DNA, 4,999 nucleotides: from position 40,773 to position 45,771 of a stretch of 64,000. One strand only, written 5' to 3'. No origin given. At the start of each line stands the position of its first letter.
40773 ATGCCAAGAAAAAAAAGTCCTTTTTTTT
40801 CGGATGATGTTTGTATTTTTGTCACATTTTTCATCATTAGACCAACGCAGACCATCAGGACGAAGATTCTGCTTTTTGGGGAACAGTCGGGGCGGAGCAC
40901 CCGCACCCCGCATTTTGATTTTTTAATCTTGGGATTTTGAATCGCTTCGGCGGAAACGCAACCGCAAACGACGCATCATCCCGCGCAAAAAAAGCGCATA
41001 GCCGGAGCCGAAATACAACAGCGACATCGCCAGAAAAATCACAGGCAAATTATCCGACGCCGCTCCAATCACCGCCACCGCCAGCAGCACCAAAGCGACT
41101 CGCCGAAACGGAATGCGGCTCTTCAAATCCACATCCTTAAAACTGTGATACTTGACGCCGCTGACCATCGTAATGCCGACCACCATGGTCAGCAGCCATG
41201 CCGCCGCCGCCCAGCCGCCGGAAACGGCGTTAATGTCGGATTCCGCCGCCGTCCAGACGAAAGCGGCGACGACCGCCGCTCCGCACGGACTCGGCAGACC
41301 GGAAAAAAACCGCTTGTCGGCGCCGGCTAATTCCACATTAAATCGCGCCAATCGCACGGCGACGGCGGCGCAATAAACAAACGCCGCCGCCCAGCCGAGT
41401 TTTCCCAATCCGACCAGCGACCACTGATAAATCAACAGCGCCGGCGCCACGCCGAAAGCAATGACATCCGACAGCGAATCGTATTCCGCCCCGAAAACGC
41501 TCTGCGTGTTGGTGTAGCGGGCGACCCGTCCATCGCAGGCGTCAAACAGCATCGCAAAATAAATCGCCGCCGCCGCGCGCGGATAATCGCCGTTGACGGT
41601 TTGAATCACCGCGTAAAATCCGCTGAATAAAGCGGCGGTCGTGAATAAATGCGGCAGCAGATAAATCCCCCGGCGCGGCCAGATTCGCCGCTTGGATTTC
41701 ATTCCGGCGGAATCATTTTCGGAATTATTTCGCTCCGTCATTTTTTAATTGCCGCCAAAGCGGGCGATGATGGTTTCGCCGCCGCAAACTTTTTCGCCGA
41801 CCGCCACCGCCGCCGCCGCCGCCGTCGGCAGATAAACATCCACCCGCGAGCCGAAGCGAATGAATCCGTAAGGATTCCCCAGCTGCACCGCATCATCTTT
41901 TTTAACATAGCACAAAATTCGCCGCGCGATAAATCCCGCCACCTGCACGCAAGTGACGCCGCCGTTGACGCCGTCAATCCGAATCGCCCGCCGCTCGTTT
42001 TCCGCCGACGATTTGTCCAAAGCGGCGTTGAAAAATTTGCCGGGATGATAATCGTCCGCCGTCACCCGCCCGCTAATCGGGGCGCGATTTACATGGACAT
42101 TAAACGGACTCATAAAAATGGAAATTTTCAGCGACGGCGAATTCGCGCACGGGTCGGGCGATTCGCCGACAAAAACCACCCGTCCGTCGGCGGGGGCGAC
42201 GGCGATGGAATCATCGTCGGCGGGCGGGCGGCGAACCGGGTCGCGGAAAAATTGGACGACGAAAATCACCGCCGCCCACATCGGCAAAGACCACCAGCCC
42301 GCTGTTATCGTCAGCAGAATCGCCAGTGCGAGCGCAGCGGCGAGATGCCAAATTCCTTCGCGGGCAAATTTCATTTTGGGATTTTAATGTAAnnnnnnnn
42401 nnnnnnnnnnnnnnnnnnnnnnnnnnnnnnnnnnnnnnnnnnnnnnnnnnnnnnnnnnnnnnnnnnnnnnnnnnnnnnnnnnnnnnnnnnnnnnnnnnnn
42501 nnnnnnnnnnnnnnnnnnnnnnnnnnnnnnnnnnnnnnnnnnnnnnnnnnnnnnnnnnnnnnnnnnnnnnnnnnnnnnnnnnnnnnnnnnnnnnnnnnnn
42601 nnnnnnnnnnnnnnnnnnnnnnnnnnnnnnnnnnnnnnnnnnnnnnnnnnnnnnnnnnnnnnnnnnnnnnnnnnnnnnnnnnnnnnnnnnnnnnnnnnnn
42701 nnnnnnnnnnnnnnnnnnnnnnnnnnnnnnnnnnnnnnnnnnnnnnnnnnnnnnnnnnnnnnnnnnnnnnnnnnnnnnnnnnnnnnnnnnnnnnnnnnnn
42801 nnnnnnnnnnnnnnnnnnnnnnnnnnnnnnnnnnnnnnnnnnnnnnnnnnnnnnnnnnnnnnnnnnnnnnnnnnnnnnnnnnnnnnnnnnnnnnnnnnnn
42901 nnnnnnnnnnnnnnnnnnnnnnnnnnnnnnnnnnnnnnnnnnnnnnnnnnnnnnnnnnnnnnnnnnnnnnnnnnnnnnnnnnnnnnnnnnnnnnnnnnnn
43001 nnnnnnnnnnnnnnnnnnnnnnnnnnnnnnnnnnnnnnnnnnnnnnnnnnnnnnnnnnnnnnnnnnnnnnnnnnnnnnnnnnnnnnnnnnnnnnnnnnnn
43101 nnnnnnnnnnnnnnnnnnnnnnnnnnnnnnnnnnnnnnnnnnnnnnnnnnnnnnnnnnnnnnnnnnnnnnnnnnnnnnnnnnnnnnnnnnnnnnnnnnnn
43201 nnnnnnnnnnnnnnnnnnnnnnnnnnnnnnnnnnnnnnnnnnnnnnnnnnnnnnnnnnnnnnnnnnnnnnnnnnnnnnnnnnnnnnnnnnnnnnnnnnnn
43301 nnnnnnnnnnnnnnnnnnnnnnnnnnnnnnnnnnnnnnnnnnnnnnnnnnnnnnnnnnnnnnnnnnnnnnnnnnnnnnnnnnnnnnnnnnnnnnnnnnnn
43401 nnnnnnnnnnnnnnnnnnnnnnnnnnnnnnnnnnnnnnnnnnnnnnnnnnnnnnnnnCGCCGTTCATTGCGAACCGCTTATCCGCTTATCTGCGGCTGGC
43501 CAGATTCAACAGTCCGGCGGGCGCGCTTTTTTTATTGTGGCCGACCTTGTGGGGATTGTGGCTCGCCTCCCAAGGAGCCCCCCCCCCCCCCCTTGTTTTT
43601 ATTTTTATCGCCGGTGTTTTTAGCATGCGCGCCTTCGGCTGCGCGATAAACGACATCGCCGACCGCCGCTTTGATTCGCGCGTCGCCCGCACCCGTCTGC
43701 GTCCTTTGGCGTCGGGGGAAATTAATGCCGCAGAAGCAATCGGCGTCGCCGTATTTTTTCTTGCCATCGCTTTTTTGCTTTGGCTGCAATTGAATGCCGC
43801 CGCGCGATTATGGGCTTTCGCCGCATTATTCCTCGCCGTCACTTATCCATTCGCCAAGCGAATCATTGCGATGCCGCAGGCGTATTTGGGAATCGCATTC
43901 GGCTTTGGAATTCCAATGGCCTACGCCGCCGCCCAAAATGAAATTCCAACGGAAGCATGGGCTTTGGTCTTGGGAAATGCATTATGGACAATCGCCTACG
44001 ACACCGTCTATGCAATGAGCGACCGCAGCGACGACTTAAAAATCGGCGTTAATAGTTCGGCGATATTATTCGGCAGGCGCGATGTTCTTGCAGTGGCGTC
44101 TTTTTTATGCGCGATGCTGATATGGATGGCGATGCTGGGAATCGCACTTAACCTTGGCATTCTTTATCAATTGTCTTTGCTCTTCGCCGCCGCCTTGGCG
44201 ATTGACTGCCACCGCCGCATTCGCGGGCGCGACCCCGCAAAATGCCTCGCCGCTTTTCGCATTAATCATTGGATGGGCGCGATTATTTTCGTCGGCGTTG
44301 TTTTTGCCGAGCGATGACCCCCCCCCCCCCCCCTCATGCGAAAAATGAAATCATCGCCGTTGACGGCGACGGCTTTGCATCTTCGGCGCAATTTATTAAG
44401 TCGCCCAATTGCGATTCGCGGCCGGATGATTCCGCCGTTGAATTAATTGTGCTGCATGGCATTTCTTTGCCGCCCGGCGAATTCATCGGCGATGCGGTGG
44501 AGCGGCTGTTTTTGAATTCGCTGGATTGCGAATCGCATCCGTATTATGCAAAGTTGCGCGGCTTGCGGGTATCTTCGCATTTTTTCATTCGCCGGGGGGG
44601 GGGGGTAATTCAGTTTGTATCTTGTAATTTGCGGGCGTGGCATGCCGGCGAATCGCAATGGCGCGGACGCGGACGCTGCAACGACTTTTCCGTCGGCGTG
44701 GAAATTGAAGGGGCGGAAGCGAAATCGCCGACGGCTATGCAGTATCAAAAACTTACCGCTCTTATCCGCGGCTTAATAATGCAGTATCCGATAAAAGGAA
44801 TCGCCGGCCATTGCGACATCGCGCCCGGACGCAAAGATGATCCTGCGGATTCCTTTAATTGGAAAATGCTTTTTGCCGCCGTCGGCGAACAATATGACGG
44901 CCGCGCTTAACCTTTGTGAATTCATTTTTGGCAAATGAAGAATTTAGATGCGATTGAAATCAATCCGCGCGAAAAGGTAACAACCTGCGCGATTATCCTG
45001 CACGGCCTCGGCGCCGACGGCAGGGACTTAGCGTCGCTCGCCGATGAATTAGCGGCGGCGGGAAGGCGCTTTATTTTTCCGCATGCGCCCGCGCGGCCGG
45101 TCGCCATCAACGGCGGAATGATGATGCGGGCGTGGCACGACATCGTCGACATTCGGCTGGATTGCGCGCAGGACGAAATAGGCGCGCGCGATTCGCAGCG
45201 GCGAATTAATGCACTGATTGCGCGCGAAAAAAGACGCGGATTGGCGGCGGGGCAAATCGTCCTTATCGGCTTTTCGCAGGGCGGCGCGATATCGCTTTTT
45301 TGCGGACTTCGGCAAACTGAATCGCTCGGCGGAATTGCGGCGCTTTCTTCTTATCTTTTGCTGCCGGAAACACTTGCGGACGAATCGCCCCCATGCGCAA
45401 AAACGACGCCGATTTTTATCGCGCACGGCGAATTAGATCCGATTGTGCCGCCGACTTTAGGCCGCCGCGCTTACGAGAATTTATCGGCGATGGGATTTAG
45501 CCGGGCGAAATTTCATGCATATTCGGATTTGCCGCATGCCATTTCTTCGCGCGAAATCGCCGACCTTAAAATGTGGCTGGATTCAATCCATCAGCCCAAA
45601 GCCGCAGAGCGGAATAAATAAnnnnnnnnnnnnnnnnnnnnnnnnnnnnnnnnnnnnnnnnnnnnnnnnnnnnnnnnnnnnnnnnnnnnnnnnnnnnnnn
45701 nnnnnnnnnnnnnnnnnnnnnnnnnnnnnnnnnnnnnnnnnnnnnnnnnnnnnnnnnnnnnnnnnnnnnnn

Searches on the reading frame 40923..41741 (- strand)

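Call 69: search_protein_families(library=pfam, proteins=[window:40923-41741:-], max_evalue=0.00001)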
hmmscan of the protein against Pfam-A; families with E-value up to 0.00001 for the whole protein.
window:40923-41741:- (272 aa): 1 family
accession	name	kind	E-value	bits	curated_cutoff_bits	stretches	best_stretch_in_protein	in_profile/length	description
PF01066.26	CDP-OH_P_transf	-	1.9e-18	67.8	22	1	28-185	2-150/152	CDP-alcohol phosphatidyltransferase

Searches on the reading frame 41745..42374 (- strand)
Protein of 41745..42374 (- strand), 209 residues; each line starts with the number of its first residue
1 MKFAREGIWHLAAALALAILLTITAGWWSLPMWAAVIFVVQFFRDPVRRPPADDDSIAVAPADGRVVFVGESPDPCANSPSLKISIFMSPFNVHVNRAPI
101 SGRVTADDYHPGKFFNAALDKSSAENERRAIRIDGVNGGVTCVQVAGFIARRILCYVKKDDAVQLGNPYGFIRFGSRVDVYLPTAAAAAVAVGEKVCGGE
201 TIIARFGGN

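Call 70: search_protein_families(library=pfam, proteins=[window:41745-42374:-], max_evalue=0.00001)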
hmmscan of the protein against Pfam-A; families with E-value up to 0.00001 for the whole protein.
window:41745-42374:- (209 aa): 1 family
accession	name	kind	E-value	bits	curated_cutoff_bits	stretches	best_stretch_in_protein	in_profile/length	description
PF02666.20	PS_Dcarbxylase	-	3.6e-43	148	22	1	38-204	4-198/198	Phosphatidylserine decarboxylase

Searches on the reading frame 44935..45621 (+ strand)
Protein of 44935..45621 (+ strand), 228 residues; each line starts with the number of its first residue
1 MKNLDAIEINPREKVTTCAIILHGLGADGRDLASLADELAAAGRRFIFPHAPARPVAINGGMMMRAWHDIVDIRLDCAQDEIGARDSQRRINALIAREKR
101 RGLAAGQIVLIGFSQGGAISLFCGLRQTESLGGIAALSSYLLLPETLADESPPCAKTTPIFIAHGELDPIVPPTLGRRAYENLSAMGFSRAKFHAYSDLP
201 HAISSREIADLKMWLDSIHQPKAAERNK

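Call 70: search_protein_families(library=pfam, proteins=[window:44935-45621:+], max_evalue=0.00001)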
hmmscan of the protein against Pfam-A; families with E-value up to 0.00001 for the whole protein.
window:44935-45621:+ (228 aa): 3 families
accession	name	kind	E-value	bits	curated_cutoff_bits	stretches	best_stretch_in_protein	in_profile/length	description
PF02230.22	Abhydrolase_2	-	3.1e-48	164.9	23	1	9-216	7-214/217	Phospholipase/Carboxylesterase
PF12146.15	Hydrolase_4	-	5.4e-08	32.9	27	0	156-203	190-234/239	Serine aminopeptidase, S33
PF00561.26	Abhydrolase_1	-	9.8e-08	32.4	25.8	0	98-142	62-103/245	alpha/beta hydrolase fold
